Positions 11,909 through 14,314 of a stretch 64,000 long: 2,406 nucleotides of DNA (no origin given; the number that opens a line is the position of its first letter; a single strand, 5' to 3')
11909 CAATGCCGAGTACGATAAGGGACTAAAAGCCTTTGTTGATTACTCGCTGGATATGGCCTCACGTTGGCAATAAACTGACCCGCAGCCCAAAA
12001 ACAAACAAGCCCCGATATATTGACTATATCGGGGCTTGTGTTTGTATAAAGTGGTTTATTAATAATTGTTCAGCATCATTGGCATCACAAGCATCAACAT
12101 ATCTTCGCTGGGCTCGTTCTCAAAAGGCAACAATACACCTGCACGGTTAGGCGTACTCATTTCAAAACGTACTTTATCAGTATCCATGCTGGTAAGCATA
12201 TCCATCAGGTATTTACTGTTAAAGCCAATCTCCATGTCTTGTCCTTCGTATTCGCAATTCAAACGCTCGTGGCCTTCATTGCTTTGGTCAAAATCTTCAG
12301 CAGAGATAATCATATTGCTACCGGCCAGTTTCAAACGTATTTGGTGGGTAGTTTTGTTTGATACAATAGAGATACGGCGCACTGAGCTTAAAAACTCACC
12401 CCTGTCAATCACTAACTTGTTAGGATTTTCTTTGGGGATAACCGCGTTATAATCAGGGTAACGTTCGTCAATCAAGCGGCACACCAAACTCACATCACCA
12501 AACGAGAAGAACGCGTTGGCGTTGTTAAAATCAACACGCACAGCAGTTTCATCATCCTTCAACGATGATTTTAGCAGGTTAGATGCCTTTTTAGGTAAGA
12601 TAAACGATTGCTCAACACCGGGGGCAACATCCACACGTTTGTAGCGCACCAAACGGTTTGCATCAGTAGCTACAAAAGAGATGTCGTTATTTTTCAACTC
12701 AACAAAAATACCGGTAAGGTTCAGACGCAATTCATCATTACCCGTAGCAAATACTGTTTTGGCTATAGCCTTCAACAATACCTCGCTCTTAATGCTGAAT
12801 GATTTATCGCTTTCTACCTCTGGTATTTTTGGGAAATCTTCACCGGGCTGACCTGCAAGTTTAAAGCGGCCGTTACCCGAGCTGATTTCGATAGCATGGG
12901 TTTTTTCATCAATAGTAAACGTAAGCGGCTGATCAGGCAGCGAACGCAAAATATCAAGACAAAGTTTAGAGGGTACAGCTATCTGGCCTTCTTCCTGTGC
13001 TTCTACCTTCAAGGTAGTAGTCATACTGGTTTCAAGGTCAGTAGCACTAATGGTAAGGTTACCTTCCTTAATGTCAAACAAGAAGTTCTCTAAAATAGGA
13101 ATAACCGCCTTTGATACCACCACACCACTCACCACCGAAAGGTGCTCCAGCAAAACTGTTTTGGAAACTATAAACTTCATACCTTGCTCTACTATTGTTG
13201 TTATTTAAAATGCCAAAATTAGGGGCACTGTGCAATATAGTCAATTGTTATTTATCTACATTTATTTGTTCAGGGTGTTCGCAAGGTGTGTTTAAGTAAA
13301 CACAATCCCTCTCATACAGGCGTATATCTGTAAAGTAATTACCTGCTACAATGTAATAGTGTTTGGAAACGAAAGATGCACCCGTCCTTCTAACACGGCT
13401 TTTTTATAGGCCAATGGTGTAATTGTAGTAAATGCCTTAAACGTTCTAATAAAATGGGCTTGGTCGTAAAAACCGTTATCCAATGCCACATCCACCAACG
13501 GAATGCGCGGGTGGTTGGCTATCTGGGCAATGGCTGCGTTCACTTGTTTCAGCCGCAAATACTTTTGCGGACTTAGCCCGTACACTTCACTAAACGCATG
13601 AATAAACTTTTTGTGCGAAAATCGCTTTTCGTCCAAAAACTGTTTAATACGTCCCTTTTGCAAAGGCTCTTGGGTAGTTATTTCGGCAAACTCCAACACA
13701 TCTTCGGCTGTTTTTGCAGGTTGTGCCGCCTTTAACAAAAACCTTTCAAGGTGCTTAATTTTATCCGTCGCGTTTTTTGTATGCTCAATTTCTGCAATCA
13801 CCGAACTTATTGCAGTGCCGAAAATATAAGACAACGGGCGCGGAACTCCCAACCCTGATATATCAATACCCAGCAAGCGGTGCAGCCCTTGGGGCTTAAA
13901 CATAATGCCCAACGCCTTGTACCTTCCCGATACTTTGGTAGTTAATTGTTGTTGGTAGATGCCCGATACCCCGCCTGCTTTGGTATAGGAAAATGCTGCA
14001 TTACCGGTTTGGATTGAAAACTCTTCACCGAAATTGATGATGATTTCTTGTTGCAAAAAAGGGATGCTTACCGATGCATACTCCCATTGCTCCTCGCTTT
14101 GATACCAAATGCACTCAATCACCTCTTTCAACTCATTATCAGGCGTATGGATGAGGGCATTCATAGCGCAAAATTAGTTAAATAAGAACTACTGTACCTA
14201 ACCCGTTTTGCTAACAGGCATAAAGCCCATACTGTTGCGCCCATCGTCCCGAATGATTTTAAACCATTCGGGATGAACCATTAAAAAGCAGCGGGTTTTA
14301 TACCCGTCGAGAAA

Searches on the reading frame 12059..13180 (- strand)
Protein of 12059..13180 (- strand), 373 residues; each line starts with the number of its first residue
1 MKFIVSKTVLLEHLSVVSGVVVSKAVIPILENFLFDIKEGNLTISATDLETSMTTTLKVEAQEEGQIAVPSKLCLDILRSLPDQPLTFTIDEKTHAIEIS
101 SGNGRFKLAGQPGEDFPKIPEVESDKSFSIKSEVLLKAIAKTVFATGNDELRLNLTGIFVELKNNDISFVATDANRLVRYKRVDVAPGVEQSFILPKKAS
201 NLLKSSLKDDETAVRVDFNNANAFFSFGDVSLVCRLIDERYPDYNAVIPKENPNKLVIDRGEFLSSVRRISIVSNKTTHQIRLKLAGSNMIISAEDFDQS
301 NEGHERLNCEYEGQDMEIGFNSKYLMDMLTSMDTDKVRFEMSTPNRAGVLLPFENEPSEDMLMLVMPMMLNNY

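Call 12: search_protein_families(library=pfam, proteins=[window:12059-13180:-], max_evalue=0.01)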
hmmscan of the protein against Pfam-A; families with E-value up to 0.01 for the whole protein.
window:12059-13180:- (373 aa): 3 families
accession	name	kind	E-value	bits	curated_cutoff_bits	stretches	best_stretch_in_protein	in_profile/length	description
PF00712.24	DNA_pol3_beta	-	4.8e-36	124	24.4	2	1-120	1-120/120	DNA polymerase III beta subunit, N-terminal domain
PF02768.20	DNA_pol3_beta_3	-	8.2e-26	90.6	27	1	247-363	3-118/121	DNA polymerase III beta subunit, C-terminal domain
PF02767.21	DNA_pol3_beta_2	-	5.9e-23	81.8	27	1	130-243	2-116/116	DNA polymerase III beta subunit, central domain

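Call 69: find_homologous_proteins(query=window:12059-13180:-, max_evalue=1e-60)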
Query window:12059-13180:- (373 aa): 7991 proteins with E <= 1e-60 among 8000 candidates; the best 120 are listed.
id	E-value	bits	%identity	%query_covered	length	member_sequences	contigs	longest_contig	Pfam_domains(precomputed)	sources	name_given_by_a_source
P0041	6.7e-223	757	93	100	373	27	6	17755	PF00712.25,PF02768.21,PF02767.22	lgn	-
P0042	8.8e-219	744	90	100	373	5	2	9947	PF00712.25,PF02768.21,PF02767.22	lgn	-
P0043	6.5e-189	646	78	100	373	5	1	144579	PF00712.25,PF02768.21,PF02767.22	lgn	-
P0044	3.6e-183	627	76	100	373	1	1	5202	PF00712.25,PF02768.21,PF02767.22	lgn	-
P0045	3.2e-182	624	76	100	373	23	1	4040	PF00712.25,PF02768.21,PF02767.22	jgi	-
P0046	3.7e-182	623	76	100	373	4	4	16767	PF00712.25,PF02768.21,PF02767.22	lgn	-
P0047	6.2e-181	619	76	100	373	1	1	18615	PF00712.25,PF02768.21,PF02767.22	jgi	-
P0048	7.9e-180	616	75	100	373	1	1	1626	PF00712.25,PF02768.21,PF02767.22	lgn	-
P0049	1.4e-176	605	76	97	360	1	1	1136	PF00712.25,PF02768.21,PF02767.22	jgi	jgi:DNA polymerase-3 subunit beta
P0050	2.0e-170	585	70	100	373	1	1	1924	PF00712.25,PF02768.21,PF02767.22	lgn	-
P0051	6.8e-170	583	71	100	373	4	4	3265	PF00712.25,PF02768.21,PF02767.22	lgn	-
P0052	3.1e-164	564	69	100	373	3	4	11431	PF00712.25,PF02768.21,PF02767.22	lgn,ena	-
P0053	6.1e-164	563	71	96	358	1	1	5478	PF00712.25,PF02768.21,PF02767.22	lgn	-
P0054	2.0e-163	562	67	100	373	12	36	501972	PF00712.25,PF02768.21,PF02767.22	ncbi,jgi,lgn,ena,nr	ncbi:MAG TPA: DNA polymerase III subunit beta [Bacteroidia bacterium]|jgi:DNA polymerase-3 subunit b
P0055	7.7e-161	553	67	100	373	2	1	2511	PF00712.25,PF02768.21,PF02767.22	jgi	jgi:DNA polymerase III subunit beta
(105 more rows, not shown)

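Call 70: find_encoding_contigs(protein=P0041, flank=5000, max_places=8)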
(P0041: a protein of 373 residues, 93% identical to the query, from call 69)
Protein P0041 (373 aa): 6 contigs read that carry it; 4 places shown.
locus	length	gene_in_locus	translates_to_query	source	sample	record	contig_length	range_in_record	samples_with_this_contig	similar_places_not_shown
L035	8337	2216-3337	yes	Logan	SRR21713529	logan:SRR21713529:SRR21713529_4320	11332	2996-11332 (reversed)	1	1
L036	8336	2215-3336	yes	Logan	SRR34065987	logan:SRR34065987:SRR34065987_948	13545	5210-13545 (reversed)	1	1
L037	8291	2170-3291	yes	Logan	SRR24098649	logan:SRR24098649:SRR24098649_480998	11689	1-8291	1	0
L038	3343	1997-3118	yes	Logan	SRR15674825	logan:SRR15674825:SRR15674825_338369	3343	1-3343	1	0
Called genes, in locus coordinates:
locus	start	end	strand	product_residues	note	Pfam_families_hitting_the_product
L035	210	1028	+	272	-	PF20240:DUF6597, PF00165:HTH_AraC (faint), PF12833:HTH_18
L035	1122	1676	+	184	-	PF01872:RibD_C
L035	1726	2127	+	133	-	PF08327:AHSA1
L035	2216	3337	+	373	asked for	PF00712:DNA_pol3_beta, PF02767:DNA_pol3_beta_2, PF02768:DNA_pol3_beta_3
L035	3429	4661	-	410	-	PF05222:AlaDh_PNT_N, PF01262:AlaDh_PNT_C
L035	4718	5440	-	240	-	-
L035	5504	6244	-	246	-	PF01884:PcrB, PF00977:His_biosynth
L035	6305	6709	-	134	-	PF00072:Response_reg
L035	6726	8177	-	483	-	PF00989:PAS, PF08448:PAS_4 (faint), PF13426:PAS_9, PF08447:PAS_3, PF14598:PAS_11 (weak), PF08447:PAS_3 (weak), PF00512:HisKA (weak), PF02518:HATPase_c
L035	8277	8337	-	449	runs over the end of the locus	PF03448:MgtE_N, PF00571:CBS (weak), PF01769:MgtE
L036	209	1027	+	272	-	PF20240:DUF6597, PF00165:HTH_AraC (faint), PF12833:HTH_18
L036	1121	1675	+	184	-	PF01872:RibD_C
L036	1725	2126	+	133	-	PF08327:AHSA1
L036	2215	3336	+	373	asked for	PF00712:DNA_pol3_beta, PF02767:DNA_pol3_beta_2, PF02768:DNA_pol3_beta_3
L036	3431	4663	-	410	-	PF05222:AlaDh_PNT_N, PF01262:AlaDh_PNT_C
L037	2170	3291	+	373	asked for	PF00712:DNA_pol3_beta, PF02767:DNA_pol3_beta_2, PF02768:DNA_pol3_beta_3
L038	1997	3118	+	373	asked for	PF00712:DNA_pol3_beta, PF02767:DNA_pol3_beta_2, PF02768:DNA_pol3_beta_3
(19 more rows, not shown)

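Call 71: find_encoding_contigs(protein=P0042, flank=5000, max_places=4)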
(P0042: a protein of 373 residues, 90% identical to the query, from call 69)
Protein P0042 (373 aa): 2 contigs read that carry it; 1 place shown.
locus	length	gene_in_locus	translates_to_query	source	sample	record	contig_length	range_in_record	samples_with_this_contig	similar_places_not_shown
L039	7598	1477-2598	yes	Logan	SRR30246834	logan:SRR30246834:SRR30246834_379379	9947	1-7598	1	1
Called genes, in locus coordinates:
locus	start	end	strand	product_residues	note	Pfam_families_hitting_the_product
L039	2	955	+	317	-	?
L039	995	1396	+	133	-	PF08327:AHSA1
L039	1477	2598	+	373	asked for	PF00712:DNA_pol3_beta, PF02767:DNA_pol3_beta_2, PF02768:DNA_pol3_beta_3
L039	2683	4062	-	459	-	-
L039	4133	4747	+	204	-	PF00186:DHFR_1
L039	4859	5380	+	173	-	-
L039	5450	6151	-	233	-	-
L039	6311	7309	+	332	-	PF03349:Toluene_X (faint), PF19572:PorV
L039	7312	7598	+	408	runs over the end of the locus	-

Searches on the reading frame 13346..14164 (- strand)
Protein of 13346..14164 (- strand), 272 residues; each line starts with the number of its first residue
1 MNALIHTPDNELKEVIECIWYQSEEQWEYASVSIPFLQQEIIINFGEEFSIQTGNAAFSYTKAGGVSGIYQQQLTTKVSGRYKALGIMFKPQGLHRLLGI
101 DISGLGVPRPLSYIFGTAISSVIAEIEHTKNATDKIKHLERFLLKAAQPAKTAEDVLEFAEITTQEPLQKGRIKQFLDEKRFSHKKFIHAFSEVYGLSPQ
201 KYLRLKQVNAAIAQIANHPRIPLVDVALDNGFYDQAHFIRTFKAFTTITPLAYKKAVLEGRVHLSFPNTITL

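Call 12: search_protein_families(library=pfam, proteins=[window:13346-14164:-], max_evalue=0.01)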
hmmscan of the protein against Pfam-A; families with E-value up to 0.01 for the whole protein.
window:13346-14164:- (272 aa): 3 families
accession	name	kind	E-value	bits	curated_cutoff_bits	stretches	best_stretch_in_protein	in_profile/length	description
PF20240.3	DUF6597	-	2e-14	53.9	27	1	6-104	3-96/103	Domain of unknown function (DUF6597)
PF12833.13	HTH_18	-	2.6e-14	53.7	33.6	1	182-255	7-79/80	Helix-turn-helix domain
PF00165.29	HTH_AraC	-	3e-08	34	26.6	1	221-253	9-40/42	Bacterial regulatory helix-turn-helix proteins, AraC family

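Call 21: find_homologous_proteins(query=window:13346-14164:-, max_evalue=1e-30)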
Query window:13346-14164:- (272 aa): 37 proteins with E <= 1e-30 among 567 candidates.
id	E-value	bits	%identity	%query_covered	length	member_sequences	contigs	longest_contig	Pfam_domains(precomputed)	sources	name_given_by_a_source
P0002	3.4e-163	559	93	100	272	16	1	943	PF12833.14,PF00165.30,PF20240.4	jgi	jgi:AraC-like DNA-binding protein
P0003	1.9e-150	517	86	100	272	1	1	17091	PF12833.14,PF00165.30,PF20240.4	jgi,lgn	jgi:AraC-like DNA-binding protein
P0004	1.1e-148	512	84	100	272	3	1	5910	PF12833.14,PF00165.30,PF20240.4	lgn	-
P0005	2.7e-108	379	62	100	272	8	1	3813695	PF12833.14,PF00165.30,PF20240.4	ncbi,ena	-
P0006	9.0e-108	378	62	100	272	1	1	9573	PF12833.14,PF20240.4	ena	-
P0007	1.1e-107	377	61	100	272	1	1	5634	PF12833.14,PF00165.30,PF20240.4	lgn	-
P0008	7.7e-103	361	60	100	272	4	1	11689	PF12833.14,PF00165.30,PF20240.4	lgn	-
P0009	7.6e-95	335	56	99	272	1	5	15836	PF12833.14,PF00165.30,PF20240.4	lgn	-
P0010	7.3e-94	332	56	100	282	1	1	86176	PF12833.14,PF00165.30,PF20240.4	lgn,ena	-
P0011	9.0e-92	325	55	100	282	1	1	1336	PF12833.14,PF00165.30,PF20240.4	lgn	-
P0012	2.2e-89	317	53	100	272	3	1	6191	PF12833.14,PF00165.30,PF20240.4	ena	-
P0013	1.4e-72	262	49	99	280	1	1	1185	PF12833.14,PF00165.30,PF20240.4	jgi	jgi:AraC-like DNA-binding protein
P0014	2.4e-72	262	48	99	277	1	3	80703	PF12833.14,PF00165.30,PF20240.4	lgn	-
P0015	3.8e-69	251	46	100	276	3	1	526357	PF12833.14,PF00165.30,PF20240.4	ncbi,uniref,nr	ncbi:AraC family transcriptional regulator [Chitinophaga solisilvae]|uniref:AraC family transcriptio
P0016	1.3e-68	249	49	99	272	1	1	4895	PF12833.14,PF00165.30,PF20240.4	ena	-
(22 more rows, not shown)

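Call 22: find_encoding_contigs(protein=P0003, flank=6000, max_places=3)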
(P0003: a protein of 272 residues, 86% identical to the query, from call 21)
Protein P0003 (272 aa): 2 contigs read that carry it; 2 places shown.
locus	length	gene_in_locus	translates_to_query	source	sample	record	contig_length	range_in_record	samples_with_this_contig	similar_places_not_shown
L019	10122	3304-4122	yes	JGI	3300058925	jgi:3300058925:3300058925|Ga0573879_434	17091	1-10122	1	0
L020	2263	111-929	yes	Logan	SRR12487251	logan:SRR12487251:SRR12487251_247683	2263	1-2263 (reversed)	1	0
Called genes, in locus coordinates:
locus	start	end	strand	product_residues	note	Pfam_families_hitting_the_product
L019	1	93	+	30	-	?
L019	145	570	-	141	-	-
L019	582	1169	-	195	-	PF10604:Polyketide_cyc2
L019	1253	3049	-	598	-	PF12895:ANAPC3 (faint), PF13174:TPR_6 (faint), PF13428:TPR_14 (faint), PF13424:TPR_12, PF00515:TPR_1 (weak), PF07719:TPR_2, PF13181:TPR_8 (weak), PF13414:TPR_11 (weak), +7 more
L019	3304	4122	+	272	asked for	PF20240:DUF6597, PF12833:HTH_18, PF00165:HTH_AraC (weak)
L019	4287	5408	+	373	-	PF00712:DNA_pol3_beta, PF02767:DNA_pol3_beta_2, PF02768:DNA_pol3_beta_3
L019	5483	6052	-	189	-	PF03358:FMN_red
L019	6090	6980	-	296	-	PF01613:Flavin_Reduct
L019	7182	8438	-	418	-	PF00675:Peptidase_M16, PF05193:Peptidase_M16_C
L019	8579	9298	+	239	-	-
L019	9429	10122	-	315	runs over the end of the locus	PF00478:IMPDH, PF03060:NMO, PF05690:ThiG, PF00977:His_biosynth (faint), PF01070:FMN_dh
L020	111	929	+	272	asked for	PF20240:DUF6597, PF12833:HTH_18, PF00165:HTH_AraC (weak)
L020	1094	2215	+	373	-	PF00712:DNA_pol3_beta, PF02767:DNA_pol3_beta_2, PF02768:DNA_pol3_beta_3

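Call 23: find_encoding_contigs(protein=P0004, flank=6000, max_places=3)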
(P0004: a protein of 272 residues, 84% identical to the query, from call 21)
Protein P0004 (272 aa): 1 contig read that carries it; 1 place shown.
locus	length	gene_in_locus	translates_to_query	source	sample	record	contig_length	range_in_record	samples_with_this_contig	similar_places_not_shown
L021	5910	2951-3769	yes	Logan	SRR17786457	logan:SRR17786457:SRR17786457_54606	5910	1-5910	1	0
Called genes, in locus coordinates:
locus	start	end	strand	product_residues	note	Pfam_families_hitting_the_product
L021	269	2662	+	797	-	PF00676:E1_dh, PF02779:Transket_pyr, PF02780:Transketolase_C, PF17147:PFOR_II (weak)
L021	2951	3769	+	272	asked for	PF20240:DUF6597, PF12833:HTH_18, PF00165:HTH_AraC (weak)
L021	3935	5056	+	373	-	PF00712:DNA_pol3_beta, PF02767:DNA_pol3_beta_2, PF02768:DNA_pol3_beta_3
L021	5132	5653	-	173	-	PF03358:FMN_red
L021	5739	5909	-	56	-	?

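Call 24: find_encoding_contigs(protein=P0005, flank=6000, max_places=3)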
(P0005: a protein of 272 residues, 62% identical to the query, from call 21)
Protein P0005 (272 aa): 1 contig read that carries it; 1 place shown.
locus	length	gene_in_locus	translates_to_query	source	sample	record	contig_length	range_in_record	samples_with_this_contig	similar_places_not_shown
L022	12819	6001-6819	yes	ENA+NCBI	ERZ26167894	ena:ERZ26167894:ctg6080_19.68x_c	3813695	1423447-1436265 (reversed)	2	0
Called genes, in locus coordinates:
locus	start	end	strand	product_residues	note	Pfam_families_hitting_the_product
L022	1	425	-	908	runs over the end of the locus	PF19838:LptD_2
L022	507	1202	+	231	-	PF01520:Amidase_3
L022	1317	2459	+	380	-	-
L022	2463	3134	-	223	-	-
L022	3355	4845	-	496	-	PF00199:Catalase, PF06628:Catalase-rel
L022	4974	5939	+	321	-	PF00126:HTH_1, PF03466:LysR_substrate, PF12849:PBP_like_2 (faint)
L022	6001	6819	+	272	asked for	PF20240:DUF6597, PF00165:HTH_AraC (faint), PF12833:HTH_18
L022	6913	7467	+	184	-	PF01872:RibD_C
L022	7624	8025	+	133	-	PF08327:AHSA1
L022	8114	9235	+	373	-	PF00712:DNA_pol3_beta, PF02767:DNA_pol3_beta_2, PF02768:DNA_pol3_beta_3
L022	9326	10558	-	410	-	PF05222:AlaDh_PNT_N, PF01262:AlaDh_PNT_C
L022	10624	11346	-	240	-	-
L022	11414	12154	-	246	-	PF01884:PcrB, PF00977:His_biosynth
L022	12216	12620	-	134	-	PF00072:Response_reg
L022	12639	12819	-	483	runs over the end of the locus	PF00989:PAS, PF08448:PAS_4 (faint), PF13426:PAS_9, PF14598:PAS_11, PF08447:PAS_3, PF00512:HisKA (weak), PF02518:HATPase_c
